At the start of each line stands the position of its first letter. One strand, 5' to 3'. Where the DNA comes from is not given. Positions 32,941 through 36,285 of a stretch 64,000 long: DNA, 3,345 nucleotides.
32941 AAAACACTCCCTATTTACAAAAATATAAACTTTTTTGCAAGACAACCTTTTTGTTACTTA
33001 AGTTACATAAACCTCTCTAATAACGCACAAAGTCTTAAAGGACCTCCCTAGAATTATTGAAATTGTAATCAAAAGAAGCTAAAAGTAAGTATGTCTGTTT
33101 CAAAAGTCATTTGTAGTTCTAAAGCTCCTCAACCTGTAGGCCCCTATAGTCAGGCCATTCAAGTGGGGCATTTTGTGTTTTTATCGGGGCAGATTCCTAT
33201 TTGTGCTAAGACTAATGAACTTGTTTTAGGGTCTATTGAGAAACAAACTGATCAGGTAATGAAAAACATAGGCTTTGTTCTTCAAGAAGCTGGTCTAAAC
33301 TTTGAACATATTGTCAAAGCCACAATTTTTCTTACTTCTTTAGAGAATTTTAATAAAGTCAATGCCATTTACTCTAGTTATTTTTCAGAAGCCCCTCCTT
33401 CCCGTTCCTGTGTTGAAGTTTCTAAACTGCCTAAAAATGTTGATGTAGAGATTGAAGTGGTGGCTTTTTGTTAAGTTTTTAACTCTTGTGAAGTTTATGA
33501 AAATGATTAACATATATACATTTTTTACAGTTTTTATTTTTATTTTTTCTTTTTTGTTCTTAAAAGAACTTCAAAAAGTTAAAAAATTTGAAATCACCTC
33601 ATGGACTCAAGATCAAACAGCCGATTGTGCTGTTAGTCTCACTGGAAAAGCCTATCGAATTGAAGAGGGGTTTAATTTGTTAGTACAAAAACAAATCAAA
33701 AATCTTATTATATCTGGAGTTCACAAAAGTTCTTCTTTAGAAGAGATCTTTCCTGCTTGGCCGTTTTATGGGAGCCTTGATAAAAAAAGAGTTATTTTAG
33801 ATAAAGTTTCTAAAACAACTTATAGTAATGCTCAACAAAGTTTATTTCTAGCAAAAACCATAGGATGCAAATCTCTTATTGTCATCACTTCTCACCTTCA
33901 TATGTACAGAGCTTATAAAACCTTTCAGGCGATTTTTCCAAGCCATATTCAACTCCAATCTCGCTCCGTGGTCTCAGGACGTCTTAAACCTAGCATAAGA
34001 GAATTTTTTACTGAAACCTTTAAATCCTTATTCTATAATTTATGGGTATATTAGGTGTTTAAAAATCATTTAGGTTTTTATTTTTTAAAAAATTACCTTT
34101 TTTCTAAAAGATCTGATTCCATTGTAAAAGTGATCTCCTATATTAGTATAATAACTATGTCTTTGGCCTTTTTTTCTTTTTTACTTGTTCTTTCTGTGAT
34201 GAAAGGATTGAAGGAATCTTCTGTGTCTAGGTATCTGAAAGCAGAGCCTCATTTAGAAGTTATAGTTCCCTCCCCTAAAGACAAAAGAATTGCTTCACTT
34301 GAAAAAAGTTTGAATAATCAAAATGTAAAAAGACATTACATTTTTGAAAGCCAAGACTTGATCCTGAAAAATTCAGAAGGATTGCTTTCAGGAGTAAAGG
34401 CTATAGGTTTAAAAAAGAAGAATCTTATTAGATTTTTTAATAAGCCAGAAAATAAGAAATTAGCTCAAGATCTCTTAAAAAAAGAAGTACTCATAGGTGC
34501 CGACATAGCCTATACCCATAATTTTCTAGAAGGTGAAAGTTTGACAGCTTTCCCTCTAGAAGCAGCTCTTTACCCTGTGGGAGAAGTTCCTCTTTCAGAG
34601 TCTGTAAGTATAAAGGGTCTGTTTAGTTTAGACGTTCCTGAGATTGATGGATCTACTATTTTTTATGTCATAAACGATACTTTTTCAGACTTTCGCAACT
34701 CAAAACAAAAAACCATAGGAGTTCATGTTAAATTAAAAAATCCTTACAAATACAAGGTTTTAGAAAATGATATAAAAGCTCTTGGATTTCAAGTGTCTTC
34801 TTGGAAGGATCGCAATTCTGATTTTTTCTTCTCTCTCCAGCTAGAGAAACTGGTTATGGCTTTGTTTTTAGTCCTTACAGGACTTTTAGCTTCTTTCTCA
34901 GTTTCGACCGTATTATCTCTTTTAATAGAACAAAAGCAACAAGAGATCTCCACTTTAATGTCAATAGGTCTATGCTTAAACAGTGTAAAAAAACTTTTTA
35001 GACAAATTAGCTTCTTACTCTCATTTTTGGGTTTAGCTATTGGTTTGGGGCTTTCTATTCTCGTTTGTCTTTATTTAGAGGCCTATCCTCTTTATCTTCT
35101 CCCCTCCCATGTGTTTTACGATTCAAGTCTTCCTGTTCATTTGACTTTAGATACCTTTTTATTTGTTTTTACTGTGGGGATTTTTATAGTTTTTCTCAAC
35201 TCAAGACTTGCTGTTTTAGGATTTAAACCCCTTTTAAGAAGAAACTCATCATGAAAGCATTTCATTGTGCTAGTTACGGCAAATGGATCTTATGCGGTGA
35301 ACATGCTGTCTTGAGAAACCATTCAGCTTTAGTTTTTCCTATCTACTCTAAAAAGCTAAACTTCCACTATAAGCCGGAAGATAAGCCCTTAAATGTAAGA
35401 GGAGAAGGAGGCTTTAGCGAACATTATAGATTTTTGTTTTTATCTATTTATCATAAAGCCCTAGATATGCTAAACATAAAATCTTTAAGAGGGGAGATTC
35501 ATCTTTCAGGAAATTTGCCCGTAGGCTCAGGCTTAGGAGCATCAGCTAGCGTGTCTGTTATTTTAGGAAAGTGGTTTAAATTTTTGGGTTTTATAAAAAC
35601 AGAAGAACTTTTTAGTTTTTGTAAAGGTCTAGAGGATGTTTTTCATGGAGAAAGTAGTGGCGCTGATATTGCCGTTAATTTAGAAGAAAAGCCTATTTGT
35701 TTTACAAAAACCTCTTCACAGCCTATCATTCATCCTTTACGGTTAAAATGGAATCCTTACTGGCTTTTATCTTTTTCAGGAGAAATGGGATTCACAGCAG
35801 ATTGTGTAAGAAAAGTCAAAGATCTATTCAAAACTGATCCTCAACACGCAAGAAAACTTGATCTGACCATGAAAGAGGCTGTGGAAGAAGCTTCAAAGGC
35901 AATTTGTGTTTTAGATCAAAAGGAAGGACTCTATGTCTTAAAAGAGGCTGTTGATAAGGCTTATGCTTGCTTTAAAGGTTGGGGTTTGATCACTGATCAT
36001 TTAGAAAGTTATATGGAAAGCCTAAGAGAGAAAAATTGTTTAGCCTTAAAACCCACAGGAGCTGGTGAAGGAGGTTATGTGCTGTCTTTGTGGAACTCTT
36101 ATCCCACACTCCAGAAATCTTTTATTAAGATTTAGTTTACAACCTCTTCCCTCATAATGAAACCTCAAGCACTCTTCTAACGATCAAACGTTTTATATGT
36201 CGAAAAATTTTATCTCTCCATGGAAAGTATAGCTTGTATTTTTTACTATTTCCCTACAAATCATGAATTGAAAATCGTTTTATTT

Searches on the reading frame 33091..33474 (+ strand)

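Call 21: search_protein_families(library=pfam, proteins=[window:33091-33474:+])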
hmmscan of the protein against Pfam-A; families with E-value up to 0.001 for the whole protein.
window:33091-33474:+ (127 aa): 1 family
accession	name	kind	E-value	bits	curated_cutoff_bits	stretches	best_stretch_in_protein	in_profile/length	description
PF01042.26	Ribonuc_L-PSP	-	4.2e-42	143.4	27.3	1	11-126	3-120/121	Endoribonuclease L-PSP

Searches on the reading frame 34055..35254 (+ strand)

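Call 44: search_protein_families(library=pfam, proteins=[window:34055-35254:+], max_evalue=0.01)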
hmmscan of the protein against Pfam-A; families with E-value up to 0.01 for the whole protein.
window:34055-35254:+ (399 aa): 1 family
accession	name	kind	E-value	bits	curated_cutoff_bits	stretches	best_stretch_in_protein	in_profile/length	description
PF02687.27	FtsX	-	3.4e-09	37.2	25.5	1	270-386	2-111/120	FtsX-like permease C-terminal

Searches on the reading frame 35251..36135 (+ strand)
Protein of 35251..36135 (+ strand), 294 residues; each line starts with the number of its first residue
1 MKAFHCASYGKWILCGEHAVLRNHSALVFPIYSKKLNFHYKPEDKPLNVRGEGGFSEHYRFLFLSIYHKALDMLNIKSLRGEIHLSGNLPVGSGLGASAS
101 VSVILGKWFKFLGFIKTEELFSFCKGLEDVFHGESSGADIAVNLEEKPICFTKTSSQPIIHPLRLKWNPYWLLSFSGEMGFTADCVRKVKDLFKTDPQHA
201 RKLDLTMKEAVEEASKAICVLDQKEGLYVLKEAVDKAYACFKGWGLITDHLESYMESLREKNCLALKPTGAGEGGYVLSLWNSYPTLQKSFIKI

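Call 44: search_protein_families(library=pfam, proteins=[window:35251-36135:+], max_evalue=0.01)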
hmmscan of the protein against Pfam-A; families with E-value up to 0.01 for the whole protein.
window:35251-36135:+ (294 aa): 1 family
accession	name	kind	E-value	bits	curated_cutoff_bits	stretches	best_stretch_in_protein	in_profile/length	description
PF00288.32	GHMP_kinases_N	-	8.3e-09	36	22.3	1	80-142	17-82/87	GHMP kinases N terminal domain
